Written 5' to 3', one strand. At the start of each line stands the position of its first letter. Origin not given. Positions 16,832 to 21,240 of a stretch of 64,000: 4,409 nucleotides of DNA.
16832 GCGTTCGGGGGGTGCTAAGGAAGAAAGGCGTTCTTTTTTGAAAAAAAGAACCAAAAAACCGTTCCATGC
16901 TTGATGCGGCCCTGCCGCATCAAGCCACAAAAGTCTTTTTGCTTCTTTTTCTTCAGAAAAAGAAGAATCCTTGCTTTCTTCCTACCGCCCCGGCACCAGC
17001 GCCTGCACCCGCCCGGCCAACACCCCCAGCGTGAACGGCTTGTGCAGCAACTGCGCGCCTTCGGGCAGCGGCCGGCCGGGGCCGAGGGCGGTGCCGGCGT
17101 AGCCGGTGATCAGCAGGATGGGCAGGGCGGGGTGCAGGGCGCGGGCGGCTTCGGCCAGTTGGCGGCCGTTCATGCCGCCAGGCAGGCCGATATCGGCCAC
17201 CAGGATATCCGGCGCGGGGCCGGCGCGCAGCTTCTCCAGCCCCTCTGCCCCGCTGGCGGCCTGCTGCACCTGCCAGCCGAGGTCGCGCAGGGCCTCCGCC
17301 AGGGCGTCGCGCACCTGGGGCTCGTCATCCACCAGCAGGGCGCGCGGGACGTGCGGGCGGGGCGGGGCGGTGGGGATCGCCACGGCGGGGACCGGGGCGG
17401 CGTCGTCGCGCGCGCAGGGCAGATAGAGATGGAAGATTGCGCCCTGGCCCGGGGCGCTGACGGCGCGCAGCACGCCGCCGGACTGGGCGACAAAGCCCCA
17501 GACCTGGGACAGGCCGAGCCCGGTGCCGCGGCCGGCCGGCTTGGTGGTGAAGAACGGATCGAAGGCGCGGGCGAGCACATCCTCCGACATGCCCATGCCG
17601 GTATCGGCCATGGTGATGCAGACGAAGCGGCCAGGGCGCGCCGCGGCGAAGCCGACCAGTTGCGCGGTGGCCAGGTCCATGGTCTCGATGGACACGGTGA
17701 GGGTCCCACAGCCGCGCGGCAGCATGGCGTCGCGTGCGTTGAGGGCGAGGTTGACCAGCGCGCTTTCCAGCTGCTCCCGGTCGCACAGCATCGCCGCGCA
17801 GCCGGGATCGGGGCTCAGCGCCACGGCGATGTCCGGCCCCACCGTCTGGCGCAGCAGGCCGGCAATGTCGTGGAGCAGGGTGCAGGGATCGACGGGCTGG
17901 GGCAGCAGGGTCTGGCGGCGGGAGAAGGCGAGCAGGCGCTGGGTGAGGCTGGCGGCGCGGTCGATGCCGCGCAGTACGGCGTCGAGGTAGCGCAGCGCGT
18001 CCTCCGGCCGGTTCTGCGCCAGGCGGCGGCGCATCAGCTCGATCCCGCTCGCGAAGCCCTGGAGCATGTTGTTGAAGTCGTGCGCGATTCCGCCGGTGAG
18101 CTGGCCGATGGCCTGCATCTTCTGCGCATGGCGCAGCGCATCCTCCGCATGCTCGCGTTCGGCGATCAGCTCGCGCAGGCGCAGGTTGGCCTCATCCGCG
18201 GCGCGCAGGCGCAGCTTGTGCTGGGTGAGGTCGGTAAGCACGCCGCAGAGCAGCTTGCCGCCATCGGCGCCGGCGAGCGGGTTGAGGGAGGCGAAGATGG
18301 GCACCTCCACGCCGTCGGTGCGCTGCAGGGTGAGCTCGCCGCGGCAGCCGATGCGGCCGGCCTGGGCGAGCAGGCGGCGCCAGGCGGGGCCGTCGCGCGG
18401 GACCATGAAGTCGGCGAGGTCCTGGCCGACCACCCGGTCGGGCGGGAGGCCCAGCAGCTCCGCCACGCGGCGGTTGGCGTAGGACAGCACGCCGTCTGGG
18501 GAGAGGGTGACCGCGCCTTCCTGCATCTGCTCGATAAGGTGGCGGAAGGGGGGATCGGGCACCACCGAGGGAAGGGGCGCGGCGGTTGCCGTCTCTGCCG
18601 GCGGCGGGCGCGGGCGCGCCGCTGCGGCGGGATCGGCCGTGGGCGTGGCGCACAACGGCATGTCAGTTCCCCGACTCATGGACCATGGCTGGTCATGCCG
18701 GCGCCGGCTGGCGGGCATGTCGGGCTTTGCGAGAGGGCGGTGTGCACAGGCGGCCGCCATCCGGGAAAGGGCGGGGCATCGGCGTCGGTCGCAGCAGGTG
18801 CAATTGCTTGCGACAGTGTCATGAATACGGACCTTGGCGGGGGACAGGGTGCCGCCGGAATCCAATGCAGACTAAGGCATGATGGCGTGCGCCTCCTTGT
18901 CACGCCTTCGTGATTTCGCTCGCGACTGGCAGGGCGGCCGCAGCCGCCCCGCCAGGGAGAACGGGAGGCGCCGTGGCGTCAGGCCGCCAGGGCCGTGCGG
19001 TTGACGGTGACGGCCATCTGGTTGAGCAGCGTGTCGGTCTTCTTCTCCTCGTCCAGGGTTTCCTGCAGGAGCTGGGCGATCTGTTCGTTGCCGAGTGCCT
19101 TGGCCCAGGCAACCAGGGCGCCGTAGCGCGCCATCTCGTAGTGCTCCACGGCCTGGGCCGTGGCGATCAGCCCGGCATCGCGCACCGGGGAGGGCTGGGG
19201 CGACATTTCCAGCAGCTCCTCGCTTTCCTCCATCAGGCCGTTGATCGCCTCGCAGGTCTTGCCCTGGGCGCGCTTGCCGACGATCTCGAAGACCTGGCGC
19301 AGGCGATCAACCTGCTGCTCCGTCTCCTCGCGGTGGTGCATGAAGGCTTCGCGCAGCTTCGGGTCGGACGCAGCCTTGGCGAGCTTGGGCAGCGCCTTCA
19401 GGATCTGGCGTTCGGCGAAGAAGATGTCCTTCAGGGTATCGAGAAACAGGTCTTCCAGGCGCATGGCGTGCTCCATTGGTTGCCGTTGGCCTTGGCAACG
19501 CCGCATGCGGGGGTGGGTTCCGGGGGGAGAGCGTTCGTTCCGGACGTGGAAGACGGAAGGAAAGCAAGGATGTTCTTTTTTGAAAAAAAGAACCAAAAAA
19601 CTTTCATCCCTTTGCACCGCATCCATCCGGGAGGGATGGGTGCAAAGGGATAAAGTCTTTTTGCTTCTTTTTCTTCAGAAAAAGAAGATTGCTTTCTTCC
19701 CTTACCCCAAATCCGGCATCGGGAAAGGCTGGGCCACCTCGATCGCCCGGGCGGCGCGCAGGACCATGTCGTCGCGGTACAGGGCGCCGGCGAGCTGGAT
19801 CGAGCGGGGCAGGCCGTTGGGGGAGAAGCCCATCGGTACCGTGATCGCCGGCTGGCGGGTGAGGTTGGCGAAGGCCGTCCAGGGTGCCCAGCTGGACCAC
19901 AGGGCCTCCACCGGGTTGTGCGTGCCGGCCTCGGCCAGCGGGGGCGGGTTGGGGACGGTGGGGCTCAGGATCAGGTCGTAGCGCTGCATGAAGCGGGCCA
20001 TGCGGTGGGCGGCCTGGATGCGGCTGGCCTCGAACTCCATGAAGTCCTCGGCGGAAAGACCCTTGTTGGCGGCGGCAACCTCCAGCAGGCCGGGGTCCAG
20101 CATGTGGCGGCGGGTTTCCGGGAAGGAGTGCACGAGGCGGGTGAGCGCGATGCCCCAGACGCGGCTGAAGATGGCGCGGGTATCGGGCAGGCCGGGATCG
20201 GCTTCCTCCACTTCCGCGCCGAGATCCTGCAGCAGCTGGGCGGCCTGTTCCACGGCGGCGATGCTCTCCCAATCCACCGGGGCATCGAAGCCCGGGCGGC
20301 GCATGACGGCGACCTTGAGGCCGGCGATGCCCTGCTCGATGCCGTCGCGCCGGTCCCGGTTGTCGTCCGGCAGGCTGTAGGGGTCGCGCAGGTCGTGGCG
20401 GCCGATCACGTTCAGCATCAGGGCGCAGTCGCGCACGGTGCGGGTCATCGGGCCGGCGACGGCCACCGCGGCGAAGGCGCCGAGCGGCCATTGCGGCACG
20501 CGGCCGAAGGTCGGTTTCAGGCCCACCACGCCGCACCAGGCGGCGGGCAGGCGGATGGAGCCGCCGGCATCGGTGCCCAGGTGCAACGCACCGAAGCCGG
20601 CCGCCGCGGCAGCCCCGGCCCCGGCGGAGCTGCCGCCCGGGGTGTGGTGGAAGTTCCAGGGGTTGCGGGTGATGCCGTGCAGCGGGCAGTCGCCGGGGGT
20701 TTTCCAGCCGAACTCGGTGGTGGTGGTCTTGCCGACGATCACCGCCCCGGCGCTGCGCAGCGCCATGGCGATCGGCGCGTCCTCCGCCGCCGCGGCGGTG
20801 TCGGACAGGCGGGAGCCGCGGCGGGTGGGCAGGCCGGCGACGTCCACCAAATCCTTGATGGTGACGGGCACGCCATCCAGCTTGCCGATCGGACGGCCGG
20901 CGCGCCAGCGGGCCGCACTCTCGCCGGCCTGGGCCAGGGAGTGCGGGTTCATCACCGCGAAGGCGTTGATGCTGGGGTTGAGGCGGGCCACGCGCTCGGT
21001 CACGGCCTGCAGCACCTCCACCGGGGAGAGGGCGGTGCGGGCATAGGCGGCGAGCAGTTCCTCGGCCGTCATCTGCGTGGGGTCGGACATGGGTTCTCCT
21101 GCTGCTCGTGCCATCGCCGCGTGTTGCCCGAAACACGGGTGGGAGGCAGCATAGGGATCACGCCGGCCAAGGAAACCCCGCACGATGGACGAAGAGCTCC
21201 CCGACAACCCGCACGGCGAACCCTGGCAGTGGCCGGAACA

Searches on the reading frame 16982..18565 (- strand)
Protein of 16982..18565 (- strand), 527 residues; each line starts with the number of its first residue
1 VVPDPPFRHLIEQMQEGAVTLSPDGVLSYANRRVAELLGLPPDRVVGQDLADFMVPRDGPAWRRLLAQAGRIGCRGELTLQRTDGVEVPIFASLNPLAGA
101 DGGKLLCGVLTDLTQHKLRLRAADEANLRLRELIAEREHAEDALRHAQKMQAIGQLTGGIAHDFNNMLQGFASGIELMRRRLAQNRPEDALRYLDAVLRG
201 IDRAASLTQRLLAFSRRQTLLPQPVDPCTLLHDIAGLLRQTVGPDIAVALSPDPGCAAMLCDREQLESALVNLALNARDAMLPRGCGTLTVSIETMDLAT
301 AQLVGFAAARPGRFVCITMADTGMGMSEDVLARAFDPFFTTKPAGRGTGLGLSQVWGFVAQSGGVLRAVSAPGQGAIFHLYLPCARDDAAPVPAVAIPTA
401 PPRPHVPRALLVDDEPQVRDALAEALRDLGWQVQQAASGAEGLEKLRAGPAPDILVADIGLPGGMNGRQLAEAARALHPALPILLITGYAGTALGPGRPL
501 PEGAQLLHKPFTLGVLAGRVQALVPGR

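Call 42: search_protein_families(library=pfam, proteins=[window:16982-18565:-], max_evalue=0.00001)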
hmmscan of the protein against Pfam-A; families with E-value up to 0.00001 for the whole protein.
window:16982-18565:- (527 aa): 7 families
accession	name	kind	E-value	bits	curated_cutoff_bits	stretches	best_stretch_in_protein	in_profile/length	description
PF02518.31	HATPase_c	-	5.6e-16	59.4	26.4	1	262-384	2-109/111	Histidine kinase-, DNA gyrase B-, and HSP90-like ATPase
PF00072.30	Response_reg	-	2.2e-14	54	30.2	1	410-516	2-106/111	Response regulator receiver domain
PF13426.13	PAS_9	-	2.7e-11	44.1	27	1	18-115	4-103/103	PAS domain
PF08448.16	PAS_4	-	4.3e-11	43.5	23.1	1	12-116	2-108/110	PAS fold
PF00989.32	PAS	-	1.2e-09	38.6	22.6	1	7-112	3-112/113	PAS fold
PF00512.31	HisKA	-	5.4e-07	30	26.9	1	154-218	3-64/66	His Kinase A (phospho-acceptor) domain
PF24820.1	Diguanyl_cycl_sensor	-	8.2e-06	26.2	28.1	0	10-100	1-99/109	Diguanylate cyclase-like sensor domain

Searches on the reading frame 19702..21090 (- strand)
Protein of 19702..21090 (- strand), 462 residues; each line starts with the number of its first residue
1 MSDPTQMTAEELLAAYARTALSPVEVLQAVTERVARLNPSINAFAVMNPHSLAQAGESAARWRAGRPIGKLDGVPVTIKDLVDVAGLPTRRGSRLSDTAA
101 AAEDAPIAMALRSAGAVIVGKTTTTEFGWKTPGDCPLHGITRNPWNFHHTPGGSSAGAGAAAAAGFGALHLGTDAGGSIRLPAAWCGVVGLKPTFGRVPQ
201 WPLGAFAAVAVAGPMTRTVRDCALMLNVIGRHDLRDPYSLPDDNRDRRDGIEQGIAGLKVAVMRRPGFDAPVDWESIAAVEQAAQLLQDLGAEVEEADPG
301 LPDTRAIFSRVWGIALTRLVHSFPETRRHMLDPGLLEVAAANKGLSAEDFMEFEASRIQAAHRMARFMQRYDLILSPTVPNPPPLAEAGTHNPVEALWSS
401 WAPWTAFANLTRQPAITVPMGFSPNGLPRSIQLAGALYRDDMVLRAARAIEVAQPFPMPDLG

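Call 42: search_protein_families(library=pfam, proteins=[window:19702-21090:-], max_evalue=0.00001)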
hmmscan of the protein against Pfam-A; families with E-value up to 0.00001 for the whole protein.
window:19702-21090:- (462 aa): 1 family
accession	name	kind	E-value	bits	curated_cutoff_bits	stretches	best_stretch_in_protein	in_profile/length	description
PF01425.27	Amidase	-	4.8e-95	319.7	27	1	25-444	1-445/445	Amidase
